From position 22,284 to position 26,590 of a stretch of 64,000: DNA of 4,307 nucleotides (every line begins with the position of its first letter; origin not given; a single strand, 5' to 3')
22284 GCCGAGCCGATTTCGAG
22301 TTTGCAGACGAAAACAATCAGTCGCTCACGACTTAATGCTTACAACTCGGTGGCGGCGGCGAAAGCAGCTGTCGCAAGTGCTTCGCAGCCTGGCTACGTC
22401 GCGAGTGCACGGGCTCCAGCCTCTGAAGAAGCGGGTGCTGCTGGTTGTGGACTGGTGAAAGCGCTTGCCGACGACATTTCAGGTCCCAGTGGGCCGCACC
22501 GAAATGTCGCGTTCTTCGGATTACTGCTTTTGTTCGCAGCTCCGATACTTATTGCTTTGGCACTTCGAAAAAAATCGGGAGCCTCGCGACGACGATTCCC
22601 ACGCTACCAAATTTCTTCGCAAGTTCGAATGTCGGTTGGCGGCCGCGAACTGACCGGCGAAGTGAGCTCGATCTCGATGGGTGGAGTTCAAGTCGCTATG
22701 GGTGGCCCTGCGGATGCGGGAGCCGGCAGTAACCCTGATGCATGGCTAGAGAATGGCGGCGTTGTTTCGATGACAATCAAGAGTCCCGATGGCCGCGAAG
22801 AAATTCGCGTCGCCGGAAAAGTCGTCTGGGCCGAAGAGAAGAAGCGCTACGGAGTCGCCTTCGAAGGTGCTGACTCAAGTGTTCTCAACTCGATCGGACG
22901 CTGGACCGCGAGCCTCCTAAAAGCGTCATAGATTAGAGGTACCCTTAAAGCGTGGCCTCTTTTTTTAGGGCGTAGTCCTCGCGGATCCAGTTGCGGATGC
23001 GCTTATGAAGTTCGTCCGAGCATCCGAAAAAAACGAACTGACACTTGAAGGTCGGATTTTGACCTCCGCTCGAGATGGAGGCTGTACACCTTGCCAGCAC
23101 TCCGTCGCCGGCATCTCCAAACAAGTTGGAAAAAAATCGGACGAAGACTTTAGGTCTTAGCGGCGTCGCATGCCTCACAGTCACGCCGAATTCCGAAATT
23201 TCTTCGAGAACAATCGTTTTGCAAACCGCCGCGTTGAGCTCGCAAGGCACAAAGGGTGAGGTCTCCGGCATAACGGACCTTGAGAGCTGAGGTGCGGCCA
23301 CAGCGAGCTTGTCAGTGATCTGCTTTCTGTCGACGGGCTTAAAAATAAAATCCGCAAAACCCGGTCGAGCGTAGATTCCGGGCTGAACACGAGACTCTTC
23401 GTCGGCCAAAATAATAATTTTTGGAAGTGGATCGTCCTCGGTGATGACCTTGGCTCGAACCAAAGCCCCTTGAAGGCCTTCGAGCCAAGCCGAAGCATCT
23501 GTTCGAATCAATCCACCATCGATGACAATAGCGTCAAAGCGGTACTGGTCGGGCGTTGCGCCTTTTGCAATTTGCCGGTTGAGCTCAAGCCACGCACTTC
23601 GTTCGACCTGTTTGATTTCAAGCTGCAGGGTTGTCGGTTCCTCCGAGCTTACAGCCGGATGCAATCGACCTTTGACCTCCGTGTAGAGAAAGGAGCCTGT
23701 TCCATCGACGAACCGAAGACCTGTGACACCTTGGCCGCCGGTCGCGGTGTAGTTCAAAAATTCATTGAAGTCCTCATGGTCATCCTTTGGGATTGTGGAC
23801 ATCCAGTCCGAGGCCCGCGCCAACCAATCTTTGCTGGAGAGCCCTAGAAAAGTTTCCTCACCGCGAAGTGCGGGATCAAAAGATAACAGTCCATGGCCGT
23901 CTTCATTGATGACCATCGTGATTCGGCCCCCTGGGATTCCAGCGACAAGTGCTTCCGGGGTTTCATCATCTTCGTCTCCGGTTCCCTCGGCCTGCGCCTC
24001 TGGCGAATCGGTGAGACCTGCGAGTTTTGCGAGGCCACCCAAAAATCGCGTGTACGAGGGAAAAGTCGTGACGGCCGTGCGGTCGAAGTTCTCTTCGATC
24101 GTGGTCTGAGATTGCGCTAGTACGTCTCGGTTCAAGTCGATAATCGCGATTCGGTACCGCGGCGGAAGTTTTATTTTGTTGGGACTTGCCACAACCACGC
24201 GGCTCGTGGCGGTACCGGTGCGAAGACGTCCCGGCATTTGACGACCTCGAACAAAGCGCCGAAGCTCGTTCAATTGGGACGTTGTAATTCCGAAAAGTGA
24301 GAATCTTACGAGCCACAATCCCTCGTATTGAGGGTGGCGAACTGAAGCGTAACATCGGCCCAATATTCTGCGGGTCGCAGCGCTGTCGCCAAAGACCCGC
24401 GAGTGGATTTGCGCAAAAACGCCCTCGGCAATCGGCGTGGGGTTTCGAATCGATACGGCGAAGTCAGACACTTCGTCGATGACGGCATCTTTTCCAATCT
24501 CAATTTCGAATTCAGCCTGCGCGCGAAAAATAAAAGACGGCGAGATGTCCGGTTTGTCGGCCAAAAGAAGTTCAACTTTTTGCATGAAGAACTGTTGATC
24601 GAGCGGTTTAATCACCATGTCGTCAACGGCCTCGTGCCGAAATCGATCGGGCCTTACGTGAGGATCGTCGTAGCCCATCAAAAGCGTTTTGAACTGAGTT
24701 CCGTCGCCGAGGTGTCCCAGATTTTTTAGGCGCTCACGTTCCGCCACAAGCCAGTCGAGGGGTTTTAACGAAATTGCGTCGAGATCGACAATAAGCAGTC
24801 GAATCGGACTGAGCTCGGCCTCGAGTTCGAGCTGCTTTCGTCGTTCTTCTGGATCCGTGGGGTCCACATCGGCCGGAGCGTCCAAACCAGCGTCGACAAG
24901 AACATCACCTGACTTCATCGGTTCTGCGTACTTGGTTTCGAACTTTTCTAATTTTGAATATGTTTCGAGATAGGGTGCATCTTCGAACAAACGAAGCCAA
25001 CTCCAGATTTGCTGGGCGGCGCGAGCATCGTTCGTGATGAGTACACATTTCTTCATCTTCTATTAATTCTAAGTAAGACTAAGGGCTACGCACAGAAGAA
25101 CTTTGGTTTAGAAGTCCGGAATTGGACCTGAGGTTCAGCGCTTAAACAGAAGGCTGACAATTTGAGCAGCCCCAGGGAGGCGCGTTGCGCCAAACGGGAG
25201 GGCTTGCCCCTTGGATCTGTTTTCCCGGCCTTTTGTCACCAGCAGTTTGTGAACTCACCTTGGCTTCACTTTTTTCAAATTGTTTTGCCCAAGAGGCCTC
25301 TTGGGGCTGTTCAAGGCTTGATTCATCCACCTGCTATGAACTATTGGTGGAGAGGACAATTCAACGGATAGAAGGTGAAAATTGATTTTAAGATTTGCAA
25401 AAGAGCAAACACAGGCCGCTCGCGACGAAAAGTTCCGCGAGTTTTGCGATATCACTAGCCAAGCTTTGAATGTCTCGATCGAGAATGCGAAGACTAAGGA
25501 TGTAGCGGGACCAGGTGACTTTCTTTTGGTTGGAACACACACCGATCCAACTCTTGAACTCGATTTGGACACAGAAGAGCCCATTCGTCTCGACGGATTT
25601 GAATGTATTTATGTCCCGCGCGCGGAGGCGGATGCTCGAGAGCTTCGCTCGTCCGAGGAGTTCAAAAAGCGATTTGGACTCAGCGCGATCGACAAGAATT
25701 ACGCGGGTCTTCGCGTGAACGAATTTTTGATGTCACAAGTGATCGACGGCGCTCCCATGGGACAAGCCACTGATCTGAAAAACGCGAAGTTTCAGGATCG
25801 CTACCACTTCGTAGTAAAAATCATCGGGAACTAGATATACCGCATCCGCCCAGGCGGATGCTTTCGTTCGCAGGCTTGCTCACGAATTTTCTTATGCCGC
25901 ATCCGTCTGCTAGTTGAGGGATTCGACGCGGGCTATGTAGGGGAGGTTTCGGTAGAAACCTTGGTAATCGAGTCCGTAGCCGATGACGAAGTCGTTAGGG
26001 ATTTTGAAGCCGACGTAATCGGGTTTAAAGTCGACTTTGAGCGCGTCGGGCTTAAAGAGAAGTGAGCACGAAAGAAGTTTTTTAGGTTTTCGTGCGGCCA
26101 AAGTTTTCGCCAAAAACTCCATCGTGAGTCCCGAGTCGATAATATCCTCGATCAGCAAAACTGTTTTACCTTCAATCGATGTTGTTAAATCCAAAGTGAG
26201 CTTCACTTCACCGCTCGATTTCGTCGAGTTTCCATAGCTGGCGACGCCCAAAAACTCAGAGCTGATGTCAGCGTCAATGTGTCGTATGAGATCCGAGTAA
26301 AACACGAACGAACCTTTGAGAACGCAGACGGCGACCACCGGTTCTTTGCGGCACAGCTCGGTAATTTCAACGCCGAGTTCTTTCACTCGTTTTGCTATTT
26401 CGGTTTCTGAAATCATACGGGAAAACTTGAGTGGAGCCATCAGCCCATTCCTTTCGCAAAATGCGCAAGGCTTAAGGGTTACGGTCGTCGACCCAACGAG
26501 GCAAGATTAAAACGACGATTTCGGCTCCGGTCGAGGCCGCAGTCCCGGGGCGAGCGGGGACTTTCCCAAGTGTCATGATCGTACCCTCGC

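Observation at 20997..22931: Exported subtilisin (S8) protease tethered by one TM helix to a cytoplasmic PilZ domain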

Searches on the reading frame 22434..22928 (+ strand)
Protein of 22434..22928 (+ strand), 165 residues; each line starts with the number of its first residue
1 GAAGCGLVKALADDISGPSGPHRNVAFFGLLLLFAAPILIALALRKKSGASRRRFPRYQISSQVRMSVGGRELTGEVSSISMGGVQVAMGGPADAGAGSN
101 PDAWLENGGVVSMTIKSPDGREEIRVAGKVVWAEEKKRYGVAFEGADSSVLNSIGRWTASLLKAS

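Call 66: predict_structure(alignment_id=A3)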
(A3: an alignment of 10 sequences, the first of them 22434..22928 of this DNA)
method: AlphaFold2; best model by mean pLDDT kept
length: 165 residues; sequences in the alignment: 10
mean_pLDDT: 71.3   pTM: 0.52
mean pLDDT of the five models: 71.3, 69.1, 69.1, 54.4, 53.7
residues with pLDDT >= 90: 6; 70-90: 93; 50-70: 46; < 50: 20
segments of 3 or more residues with pLDDT < 50: 1-4, 14-19, 91-99
pLDDT, mean of each block of 10 residues (from residue 1): 46 49 62 77 62 77 78 80 79 44 63 85 87 72 87 89 80
secondary structure, 60 per line:
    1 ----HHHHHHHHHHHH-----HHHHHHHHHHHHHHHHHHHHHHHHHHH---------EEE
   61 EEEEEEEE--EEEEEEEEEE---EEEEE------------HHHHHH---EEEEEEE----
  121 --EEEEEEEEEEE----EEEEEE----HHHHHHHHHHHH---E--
elements in order: H5-16 H22-48 E58-68 E71-80 E84-88 H101-106 E110-116 E123-133 E138-143 H148-159

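Call 72: fold_search(model_id=the predicted structure, library=pdb)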
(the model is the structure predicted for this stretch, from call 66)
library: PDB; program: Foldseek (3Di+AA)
matches with E <= 10: 804; with E <= 0.001: 28
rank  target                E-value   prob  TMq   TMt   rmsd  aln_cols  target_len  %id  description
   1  4rt0_A                2.0e-05  1.00  0.45  0.64   6.1       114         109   16  Structure of the Alg44 PilZ domain from Pseudomonas aeruginosa PAO1 in complex with c-di-GMP (released 2015-04-08)
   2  5xly_B                4.8e-05  1.00  0.47  0.63   4.2       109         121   18  Crystal structure of CheR1 in complex with c-di-GMP-bound MapZ (released 2017-08-23)
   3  4xrn_C                5.1e-05  1.00  0.48  0.70   5.8       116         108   16  Pilz domain with c-di-gmp of a protein from Pseudomonas aeruginosa (released 2016-02-03)
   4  4rt0_C                6.3e-05  1.00  0.45  0.65   6.1       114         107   16  Structure of the Alg44 PilZ domain from Pseudomonas aeruginosa PAO1 in complex with c-di-GMP (released 2015-04-08)
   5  4rt0_B                6.7e-05  1.00  0.43  0.63   6.1       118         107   16  Structure of the Alg44 PilZ domain from Pseudomonas aeruginosa PAO1 in complex with c-di-GMP (released 2015-04-08)
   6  4rt1_A                7.5e-05  1.00  0.43  0.63   5.9       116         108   16  Structure of the Alg44 PilZ domain (R95A mutant) from Pseudomonas aeruginosa PAO1 in complex with c-di-GMP (released 2015-04-08)
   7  5y4r_D                7.9e-05  1.00  0.45  0.60   4.3       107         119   20  Structure of a methyltransferase complex (released 2017-11-29)
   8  9b8v_E                8.8e-05  1.00  0.43  0.10   5.1       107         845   15  AlphaFold2 informed cryo-EM model of the E. coli cellulose synthase BcsAG3B6 complex (released 2025-02-19)
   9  7mie                  1.1e-04  1.00  0.42  0.30   9.6       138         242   15  Crystal structure of the Borreliella burgdorferi PlzA protein in complex with c-di-GMP (released 2021-06-30)
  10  4xrn_D                1.2e-04  1.00  0.48  0.73   5.2       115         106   15  Pilz domain with c-di-gmp of a protein from Pseudomonas aeruginosa (released 2016-02-03)
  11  5y4r_C                1.2e-04  1.00  0.45  0.61   4.2       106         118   19  Structure of a methyltransferase complex (released 2017-11-29)
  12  5vx6_B                1.3e-04  1.00  0.45  0.36   6.4       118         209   14  Structure of Bacillus subtilis Inhibitor of motility (MotI/DgrA) (released 2017-11-22)
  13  5vx6_A                1.4e-04  1.00  0.45  0.36   5.8       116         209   13  Structure of Bacillus subtilis Inhibitor of motility (MotI/DgrA) (released 2017-11-22)
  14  4xrn_B                1.5e-04  1.00  0.46  0.69   5.8       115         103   16  Pilz domain with c-di-gmp of a protein from Pseudomonas aeruginosa (released 2016-02-03)
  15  5ej1_A                1.8e-04  1.00  0.42  0.11   5.2       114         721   26  Pre-translocation state of bacterial cellulose synthase (released 2016-03-30)
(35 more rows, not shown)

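Call 84: search_solved_structures(query=A3, max_evalue=1, show_alignments=5)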
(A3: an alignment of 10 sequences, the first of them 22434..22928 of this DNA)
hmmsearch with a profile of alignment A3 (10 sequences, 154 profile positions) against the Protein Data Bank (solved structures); distinct sequences matched with E-value up to 1: 4.
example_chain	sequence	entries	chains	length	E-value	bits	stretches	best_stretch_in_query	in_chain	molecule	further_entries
4f48_B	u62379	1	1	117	0.013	18.5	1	81-152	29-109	Type IV fimbriae assembly protein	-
3dsg_A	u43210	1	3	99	0.024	17.7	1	81-128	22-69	Type IV fimbriae assembly protein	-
3cnr_A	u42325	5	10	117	0.068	16.2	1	84-152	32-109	Type IV fimbriae assembly protein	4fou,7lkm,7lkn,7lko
7lkq_B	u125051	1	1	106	0.15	15.1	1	83-128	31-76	Type IV fimbriae assembly protein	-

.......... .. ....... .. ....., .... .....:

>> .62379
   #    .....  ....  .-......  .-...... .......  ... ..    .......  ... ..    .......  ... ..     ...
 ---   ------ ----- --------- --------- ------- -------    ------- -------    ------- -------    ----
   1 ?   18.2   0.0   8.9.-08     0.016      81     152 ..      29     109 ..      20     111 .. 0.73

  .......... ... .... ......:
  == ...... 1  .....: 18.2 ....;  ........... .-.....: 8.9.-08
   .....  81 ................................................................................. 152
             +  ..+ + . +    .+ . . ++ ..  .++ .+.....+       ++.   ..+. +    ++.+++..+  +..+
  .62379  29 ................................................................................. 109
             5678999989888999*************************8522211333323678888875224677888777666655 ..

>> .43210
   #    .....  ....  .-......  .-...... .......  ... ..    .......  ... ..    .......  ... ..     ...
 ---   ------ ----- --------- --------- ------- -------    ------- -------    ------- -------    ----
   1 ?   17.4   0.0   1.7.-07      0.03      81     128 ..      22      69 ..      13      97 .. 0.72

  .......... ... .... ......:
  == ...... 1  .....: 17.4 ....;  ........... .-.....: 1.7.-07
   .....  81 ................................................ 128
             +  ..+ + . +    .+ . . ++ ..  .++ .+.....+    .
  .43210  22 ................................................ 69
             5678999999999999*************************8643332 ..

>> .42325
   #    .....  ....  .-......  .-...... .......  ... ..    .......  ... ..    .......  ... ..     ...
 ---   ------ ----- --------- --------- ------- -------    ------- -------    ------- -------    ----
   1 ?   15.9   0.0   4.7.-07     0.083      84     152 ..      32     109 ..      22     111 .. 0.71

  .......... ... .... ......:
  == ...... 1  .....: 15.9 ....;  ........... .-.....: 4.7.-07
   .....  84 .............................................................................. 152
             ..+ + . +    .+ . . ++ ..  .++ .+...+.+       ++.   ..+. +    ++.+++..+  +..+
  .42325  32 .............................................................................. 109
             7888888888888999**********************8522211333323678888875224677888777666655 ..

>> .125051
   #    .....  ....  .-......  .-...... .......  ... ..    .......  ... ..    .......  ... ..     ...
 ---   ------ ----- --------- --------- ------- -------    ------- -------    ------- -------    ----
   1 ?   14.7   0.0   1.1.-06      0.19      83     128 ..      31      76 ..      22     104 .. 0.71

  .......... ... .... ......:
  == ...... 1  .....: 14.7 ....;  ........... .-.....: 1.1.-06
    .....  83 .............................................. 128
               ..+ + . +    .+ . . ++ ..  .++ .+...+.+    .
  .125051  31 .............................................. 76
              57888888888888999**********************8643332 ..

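Call 86: search_protein_representatives(alignment_id=A3)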
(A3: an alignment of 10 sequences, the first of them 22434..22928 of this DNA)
Query: 10 sequences, 154 profile positions. Proteins with E-value up to 0.001 (for the whole library): 2368; up to 1e-10: 156; up to 1e-30: 62. The best 150 are listed.
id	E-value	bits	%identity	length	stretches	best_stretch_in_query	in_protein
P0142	8.2e-60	217.4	-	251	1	2-154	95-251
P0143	2.1e-56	206.3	-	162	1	3-154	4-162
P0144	8.8e-55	201.0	-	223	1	2-153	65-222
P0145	9.3e-54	197.7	-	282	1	2-154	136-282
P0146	2.0e-53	196.6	-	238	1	2-153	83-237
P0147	1.7e-51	190.4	-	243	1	2-153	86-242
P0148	2.1e-51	190.0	-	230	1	2-153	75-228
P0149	5.3e-51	188.7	-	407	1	2-154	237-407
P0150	7.4e-51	188.3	-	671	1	2-151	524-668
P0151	2.7e-50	186.4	-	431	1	2-153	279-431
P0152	4.9e-50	185.6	-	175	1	2-153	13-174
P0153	1.5e-49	184.0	-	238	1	2-153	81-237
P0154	2.0e-49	183.6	-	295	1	2-153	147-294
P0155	2.7e-49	183.2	-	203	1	2-153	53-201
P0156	3.8e-49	182.7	-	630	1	2-154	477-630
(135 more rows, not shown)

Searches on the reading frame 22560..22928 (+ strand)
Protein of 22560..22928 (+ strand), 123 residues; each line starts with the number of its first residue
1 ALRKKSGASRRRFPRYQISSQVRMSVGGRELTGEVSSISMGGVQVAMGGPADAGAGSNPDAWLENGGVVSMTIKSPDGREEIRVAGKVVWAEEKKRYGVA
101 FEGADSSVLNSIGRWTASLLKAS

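Call 34: search_protein_families(library=ncbifam, proteins=[window:22575-22928:+], max_evalue=10)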
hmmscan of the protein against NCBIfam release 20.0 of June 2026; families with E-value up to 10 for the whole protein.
seq(118 aa): 2 families
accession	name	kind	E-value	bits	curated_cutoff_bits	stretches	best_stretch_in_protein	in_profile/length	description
TIGR02266.1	gmx_TIGR02266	paralog_domain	0.00015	21.8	68.7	1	57-103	36-87/96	TIGR02266 family protein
TIGR03030.1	CelA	equivalog_domain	0.061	11.3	699.1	1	4-44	568-610/714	UDP-forming cellulose synthase catalytic subunit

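Call 53: search_solved_structures(query=window:22560-22928:+, max_evalue=10, show_alignments=3)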
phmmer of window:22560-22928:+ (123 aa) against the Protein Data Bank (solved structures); distinct sequences matched with E-value up to 10: 5.
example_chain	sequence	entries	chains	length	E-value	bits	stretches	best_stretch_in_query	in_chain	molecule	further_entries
5xy3_p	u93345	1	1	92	0.44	14.3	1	84-118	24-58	Uncharacterized protein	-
6fgz_A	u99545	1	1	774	0.53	14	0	89-121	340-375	Dynamin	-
3dsg_A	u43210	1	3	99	0.77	13.5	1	66-93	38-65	Type IV fimbriae assembly protein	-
6iym_A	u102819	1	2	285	1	13.1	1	41-75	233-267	5-oxopent-3-ene-1,2,5-tricarboxylate decarboxylase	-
4f48_B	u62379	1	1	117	1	13.1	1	66-93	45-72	Type IV fimbriae assembly protein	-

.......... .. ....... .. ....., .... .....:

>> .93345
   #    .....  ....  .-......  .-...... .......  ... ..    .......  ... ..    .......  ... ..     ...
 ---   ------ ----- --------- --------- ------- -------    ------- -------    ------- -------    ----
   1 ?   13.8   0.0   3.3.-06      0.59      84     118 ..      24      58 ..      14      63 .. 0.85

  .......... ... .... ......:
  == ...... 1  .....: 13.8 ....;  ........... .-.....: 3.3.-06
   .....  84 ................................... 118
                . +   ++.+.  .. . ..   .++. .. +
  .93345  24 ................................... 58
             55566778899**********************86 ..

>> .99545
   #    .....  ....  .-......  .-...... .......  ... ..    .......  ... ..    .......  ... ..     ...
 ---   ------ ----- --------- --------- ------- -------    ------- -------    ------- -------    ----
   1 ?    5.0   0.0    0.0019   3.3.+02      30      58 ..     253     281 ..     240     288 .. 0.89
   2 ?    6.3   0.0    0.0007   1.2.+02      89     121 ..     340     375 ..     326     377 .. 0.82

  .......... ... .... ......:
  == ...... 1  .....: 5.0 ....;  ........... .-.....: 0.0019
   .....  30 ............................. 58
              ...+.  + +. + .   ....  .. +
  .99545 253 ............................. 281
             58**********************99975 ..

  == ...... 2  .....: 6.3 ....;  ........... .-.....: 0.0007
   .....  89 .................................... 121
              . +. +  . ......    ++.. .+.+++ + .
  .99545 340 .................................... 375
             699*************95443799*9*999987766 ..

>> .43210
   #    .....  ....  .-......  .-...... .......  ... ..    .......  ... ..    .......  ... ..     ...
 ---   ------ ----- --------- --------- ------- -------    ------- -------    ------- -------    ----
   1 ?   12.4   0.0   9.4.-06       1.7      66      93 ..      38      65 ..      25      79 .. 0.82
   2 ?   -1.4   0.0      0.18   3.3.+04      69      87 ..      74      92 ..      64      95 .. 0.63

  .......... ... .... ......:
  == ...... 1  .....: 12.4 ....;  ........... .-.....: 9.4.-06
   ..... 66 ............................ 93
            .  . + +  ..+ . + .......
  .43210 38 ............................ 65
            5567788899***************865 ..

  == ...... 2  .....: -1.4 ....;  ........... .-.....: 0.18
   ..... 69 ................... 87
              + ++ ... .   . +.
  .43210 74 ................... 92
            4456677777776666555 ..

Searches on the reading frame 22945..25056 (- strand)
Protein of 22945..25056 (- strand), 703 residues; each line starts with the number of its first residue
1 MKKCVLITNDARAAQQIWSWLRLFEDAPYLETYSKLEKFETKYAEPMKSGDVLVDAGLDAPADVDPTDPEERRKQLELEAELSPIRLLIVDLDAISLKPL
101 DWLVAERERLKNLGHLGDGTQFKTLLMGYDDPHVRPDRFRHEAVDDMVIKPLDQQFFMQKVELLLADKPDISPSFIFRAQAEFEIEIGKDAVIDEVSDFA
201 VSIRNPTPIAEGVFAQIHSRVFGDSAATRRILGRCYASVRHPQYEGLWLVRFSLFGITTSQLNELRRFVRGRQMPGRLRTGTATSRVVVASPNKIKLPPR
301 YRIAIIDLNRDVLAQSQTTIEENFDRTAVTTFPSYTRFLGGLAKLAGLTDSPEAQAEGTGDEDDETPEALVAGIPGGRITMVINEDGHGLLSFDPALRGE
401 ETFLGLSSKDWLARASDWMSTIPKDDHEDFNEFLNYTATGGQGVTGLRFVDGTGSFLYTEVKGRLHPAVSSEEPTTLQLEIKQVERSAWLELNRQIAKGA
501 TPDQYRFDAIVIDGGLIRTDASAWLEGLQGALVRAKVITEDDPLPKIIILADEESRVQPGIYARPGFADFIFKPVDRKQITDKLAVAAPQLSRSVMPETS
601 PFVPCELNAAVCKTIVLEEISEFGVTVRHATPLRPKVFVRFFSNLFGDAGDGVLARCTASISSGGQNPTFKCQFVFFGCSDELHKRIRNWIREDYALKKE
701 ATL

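Call 4: search_protein_families(library=pfam, proteins=[window:22945-25056:-], max_evalue=1)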
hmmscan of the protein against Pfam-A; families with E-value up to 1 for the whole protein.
window:22945-25056:- (703 aa): 2 families
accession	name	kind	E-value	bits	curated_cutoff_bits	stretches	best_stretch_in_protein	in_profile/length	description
PF00072.30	Response_reg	-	0.037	14.7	30.2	1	525-584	52-110/111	Response regulator receiver domain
PF18550.6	NitrOD2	-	0.17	12.5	25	1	608-662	24-77/104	Nitrososphaera output domain 2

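Call 5: search_protein_families(library=ncbifam, proteins=[window:22945-25056:-], max_evalue=1)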
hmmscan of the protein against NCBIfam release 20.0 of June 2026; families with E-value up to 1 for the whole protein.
window:22945-25056:- (703 aa): 0 families

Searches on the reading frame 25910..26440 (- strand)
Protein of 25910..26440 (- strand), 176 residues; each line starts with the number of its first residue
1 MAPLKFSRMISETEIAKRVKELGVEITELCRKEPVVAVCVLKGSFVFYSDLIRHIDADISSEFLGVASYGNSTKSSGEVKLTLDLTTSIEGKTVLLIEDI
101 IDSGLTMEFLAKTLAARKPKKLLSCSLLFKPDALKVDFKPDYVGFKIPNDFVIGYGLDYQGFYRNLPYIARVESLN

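Call 28: search_protein_families(library=pfam, proteins=[window:25910-26440:-], max_evalue=0.001)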
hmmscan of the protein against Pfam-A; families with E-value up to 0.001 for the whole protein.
window:25910-26440:- (176 aa): 1 family
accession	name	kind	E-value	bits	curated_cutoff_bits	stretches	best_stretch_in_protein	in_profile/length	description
PF00156.33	Pribosyltran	-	4.1e-25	88.4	26.3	1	14-160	10-158/158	Phosphoribosyl transferase domain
